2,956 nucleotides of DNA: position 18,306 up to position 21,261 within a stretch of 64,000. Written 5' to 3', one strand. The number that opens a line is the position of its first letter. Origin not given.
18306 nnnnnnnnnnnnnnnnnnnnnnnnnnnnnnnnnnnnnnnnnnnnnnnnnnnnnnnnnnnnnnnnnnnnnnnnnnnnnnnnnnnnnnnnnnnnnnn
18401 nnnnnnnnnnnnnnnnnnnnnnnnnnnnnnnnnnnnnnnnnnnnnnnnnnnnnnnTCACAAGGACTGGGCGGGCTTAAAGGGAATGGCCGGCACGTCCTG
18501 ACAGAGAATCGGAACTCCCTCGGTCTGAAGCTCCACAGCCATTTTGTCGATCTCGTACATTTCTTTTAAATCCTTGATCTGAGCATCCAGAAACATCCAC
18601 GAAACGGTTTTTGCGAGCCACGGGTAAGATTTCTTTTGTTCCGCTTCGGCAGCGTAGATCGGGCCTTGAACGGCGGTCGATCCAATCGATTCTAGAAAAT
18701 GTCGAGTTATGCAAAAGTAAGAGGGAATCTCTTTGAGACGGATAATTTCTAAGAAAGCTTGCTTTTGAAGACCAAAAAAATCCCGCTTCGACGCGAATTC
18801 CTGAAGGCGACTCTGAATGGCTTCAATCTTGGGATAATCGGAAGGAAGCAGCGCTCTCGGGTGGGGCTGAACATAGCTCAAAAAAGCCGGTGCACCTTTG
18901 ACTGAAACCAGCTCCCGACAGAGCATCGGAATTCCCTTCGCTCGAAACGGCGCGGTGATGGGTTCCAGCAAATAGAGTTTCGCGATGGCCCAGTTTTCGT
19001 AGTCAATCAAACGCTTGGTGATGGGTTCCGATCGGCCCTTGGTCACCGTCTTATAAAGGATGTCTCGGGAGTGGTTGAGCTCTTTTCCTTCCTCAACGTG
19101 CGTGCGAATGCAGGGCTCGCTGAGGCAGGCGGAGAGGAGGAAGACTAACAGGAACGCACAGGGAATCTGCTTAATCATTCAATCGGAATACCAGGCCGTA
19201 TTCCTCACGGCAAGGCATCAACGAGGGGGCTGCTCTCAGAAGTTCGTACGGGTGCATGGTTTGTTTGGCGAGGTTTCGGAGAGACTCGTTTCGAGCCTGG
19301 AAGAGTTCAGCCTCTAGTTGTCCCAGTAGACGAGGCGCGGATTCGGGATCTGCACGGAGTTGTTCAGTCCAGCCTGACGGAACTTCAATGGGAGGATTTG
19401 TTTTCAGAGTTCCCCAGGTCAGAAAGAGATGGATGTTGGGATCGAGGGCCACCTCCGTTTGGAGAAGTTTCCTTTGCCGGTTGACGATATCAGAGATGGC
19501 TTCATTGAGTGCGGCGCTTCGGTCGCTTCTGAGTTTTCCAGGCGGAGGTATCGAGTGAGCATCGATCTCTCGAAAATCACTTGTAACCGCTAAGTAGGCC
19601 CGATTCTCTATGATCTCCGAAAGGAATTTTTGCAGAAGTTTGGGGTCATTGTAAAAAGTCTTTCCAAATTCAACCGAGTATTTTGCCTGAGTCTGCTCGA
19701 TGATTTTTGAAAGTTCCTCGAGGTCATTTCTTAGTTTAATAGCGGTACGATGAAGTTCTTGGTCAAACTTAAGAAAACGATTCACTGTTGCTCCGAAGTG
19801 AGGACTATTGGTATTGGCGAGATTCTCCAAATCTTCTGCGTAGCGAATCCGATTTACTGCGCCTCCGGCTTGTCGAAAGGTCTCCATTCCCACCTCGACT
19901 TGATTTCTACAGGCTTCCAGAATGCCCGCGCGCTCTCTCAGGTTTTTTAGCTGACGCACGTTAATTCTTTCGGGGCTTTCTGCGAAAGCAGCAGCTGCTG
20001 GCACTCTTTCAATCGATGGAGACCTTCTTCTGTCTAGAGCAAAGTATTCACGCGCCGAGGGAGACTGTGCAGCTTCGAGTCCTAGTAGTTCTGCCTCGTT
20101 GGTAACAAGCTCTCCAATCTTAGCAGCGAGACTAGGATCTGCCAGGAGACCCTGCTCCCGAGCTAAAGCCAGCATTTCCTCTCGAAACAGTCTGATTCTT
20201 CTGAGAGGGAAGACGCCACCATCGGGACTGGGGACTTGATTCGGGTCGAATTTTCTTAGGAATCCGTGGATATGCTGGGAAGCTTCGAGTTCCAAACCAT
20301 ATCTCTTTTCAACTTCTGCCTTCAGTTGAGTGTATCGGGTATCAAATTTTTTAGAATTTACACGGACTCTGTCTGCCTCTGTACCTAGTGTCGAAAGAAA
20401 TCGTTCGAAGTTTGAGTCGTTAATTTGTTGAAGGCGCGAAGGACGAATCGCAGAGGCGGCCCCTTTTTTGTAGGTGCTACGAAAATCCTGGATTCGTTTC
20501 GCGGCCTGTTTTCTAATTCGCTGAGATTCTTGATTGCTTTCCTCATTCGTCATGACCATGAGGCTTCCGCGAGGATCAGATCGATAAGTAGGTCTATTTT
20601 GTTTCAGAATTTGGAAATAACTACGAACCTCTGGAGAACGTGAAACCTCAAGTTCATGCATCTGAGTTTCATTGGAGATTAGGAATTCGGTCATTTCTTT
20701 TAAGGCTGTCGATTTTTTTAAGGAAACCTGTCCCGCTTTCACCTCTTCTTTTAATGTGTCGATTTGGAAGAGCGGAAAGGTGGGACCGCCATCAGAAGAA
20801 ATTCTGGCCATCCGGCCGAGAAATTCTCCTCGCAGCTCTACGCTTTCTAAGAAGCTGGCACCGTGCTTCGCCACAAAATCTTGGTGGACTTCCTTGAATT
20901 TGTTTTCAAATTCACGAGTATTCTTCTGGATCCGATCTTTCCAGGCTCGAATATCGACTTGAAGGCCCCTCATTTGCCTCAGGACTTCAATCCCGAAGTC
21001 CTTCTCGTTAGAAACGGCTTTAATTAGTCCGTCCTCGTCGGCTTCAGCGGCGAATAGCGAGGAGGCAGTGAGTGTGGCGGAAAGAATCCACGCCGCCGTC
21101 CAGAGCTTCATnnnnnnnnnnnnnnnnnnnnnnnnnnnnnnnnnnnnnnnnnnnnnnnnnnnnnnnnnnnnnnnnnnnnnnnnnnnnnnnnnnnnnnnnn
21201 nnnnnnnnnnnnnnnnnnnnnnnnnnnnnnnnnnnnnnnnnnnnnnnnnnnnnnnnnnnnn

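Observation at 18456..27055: Six-gene operon extending the MoxR-DUF58-transglutaminase triad with a HAMP receptor adenylate cyclase and two secreted proteins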

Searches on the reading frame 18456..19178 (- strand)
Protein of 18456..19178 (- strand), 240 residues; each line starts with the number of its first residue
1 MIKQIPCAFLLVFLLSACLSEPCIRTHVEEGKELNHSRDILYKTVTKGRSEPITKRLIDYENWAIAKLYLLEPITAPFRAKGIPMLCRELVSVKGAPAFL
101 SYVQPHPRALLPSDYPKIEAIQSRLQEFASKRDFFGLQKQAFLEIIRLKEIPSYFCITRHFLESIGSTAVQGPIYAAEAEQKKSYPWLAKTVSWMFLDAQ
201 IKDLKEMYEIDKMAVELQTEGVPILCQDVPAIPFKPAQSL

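Call 4: search_protein_families(library=pfam, proteins=[window:18456-19178:-], max_evalue=0.01)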
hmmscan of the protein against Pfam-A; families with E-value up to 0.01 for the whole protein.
window:18456-19178:- (240 aa): 0 families

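Call 27: search_protein_families(library=pfam, proteins=[window:18456-19178:-], max_evalue=10)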
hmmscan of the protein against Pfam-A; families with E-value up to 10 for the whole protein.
window:18456-19178:- (240 aa): 0 families

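Call 28: search_protein_families(library=ncbifam, proteins=[window:18456-19178:-], max_evalue=0.1)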
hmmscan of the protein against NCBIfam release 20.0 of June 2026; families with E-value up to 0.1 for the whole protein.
window:18456-19178:- (240 aa): 0 families

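Call 57: predict_structure(protein=window:18456-19178:-)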
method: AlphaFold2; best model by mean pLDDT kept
length: 240 residues; sequences in the alignment: 1
mean_pLDDT: 36.7   pTM: 0.31
mean pLDDT of the five models: 36.7, 33.5, 31.5, 28.6, 27.4
residues with pLDDT >= 90: 0; 70-90: 0; 50-70: 23; < 50: 217
segments of 3 or more residues with pLDDT < 50: 1-110, 134-139, 141-143, 145-240
pLDDT, mean of each block of 10 residues (from residue 1): 32 36 34 34 35 31 31 30 31 39 41 59 56 48 47 43 34 32 34 30 34 31 32 28
secondary structure, 60 per line:
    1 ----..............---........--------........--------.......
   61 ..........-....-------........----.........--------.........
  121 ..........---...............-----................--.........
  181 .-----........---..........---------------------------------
elements in order: H5-18 H22-29 H38-45 H54-70 H72-75 H83-90 H95-103 H112-130 H134-148 H154-169 H172-181 H187-194 H198-207

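Call 70: search_protein_families(library=padloc, proteins=[window:18456-19178:-], max_evalue=0.001)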
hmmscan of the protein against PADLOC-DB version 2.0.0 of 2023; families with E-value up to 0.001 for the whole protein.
window:18456-19178:- (240 aa): 0 families

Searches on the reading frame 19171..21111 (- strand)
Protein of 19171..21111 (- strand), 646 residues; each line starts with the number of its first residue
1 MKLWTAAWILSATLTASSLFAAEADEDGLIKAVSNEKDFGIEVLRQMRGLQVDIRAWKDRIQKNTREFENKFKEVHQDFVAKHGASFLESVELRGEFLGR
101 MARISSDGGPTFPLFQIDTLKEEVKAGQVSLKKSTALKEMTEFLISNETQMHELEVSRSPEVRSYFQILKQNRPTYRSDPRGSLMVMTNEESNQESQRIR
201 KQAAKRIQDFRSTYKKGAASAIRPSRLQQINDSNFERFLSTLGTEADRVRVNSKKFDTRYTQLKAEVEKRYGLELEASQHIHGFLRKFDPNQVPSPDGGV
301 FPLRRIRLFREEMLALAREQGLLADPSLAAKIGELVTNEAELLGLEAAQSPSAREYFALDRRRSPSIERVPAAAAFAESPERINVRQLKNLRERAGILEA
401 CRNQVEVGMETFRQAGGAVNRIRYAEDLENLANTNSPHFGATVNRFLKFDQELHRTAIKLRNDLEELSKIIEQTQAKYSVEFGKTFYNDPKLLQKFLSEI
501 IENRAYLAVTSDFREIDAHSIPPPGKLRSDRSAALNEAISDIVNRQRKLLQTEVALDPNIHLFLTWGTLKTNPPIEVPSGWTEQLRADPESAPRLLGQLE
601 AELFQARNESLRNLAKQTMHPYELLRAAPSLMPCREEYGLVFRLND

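Call 4: search_protein_families(library=pfam, proteins=[window:19171-21111:-], max_evalue=0.01)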
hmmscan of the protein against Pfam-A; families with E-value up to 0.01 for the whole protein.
window:19171-21111:- (646 aa): 0 families

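Call 8: find_homologous_proteins(query=window:19171-21111:-)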
Query window:19171-21111:- (646 aa): 1 proteins with E <= 0.001 among 8000 candidates.
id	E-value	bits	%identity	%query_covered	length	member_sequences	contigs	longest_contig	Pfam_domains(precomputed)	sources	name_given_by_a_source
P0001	0.0e+0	1320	100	93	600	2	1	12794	-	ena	-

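Call 10: find_encoding_contigs(protein=P0001, flank=10000)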
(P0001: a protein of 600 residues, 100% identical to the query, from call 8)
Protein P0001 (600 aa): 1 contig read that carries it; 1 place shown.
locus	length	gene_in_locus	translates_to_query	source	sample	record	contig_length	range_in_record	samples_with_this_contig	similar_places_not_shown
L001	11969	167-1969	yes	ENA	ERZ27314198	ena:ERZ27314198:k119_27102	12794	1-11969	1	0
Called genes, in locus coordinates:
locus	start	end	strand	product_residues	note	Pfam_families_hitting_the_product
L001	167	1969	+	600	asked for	-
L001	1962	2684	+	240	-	-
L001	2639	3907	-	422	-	PF21016:RlmN_N, PF04055:Radical_SAM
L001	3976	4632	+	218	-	PF01725:Ham1p_like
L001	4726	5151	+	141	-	-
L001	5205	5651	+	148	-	-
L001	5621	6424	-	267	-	PF00326:Peptidase_S9 (faint), PF00561:Abhydrolase_1, PF12697:Abhydrolase_6, PF12146:Hydrolase_4, PF00756:Esterase (weak)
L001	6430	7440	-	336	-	PF00561:Abhydrolase_1, PF12146:Hydrolase_4, PF12697:Abhydrolase_6 (weak)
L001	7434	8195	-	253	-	PF23441:SDR (faint), PF00106:adh_short, PF08659:KR, PF13561:adh_short_C2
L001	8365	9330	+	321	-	PF08545:ACP_syn_III, PF08541:ACP_syn_III_C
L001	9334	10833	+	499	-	PF00501:AMP-binding, PF13193:AMP-binding_C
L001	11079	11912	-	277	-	PF14394:DUF4423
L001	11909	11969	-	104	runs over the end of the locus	-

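Call 27: search_protein_families(library=pfam, proteins=[window:19171-21111:-], max_evalue=10)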
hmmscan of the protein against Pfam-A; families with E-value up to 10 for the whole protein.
window:19171-21111:- (646 aa): 6 families
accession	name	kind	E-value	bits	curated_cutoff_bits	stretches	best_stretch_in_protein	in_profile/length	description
PF20670.3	DUF6816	-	0.03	14.3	26.8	1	211-293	120-198/218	Domain of unknown function (DUF6816)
PF19925.4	DUF6388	-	0.032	15.2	25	1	311-397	5-93/107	Family of unknown function (DUF6388)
PF14845.11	Glycohydro_20b2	-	0.3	12.3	27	1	202-281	33-110/130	beta-acetyl hexosaminidase like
PF07926.17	TPR_MLP1_2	-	0.42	11.1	36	1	442-482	9-49/129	TPR/MLP1/MLP2-like protein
PF06013.18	WXG100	-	0.82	10.4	27.3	1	440-478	43-81/86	Proteins of 100 residues with WXG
PF07195.17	FliD_C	-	4.5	7.1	25.4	0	37-77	123-167/236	Flagellar hook-associated protein 2 C-terminus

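Call 28: search_protein_families(library=ncbifam, proteins=[window:19171-21111:-], max_evalue=0.1)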
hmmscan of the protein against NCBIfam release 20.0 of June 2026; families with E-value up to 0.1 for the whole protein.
window:19171-21111:- (646 aa): 1 family
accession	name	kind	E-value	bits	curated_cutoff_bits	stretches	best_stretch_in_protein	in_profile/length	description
TIGR00754.1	bfr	equivalog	0.042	13.8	125.55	1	400-466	40-103/157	bacterioferritin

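Call 29: search_protein_representatives(protein=window:19171-21111:-)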
Query: 646 residues. Proteins with E-value up to 0.001 (for the whole library): 2; up to 1e-10: 1; up to 1e-30: 1. The best 2 are listed.
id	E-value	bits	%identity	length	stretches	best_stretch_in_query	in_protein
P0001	0.0e+00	1319.8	100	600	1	47-646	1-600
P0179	9.0e-08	48.1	97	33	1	1-31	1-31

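Call 61: predict_structure(protein=window:19171-21111:-)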
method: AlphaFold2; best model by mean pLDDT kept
length: 646 residues; sequences in the alignment: 1
mean_pLDDT: 38.4   pTM: 0.20
mean pLDDT of the five models: 38.4, 37.8, 34.7, 33.1, 32.8
residues with pLDDT >= 90: 0; 70-90: 0; 50-70: 20; < 50: 626
segments of 3 or more residues with pLDDT < 50: 1-121, 126-187, 189-193, 195-313, 315-426, 435-577, 584-586, 591-593, 595-597, 599-604, 606-646
pLDDT, mean of each block of 10 residues (from residue 1): 36 36 41 39 37 37 40 39 37 35 34 37 45 40 37 37 36 38 42 45 42 39 32 32 29 36 42 38 37 36 40 46 42 42 39 37 33 35 33 35 38 36 46 47 45 43 41 35 36 39 31 33 36 37 37 34 33 45 51 47 48 43 37 34 27
secondary structure, 60 per line:
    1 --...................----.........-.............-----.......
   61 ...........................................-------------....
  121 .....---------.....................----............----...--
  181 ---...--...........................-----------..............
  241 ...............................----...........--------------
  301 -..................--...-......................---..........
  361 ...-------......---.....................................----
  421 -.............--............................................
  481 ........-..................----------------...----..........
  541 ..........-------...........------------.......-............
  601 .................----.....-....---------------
elements in order (helices of 4 or more, strands of 3 or more residues): H3-21 H26-34 H36-48 H54-103 H117-125 H135-155 H160-171 E176-178 E184-186 H189-215 H227-271 H276-286 H302-319 H326-347 H351-363 H371-376 H380-416 H422-434 H437-488 H490-507 H531-550 H558-568 H581-587 H589-617 H622-626 H628-631

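Call 70: search_protein_families(library=padloc, proteins=[window:19171-21111:-], max_evalue=0.001)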
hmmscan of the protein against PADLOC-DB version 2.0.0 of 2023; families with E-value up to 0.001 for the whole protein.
window:19171-21111:- (646 aa): 0 families
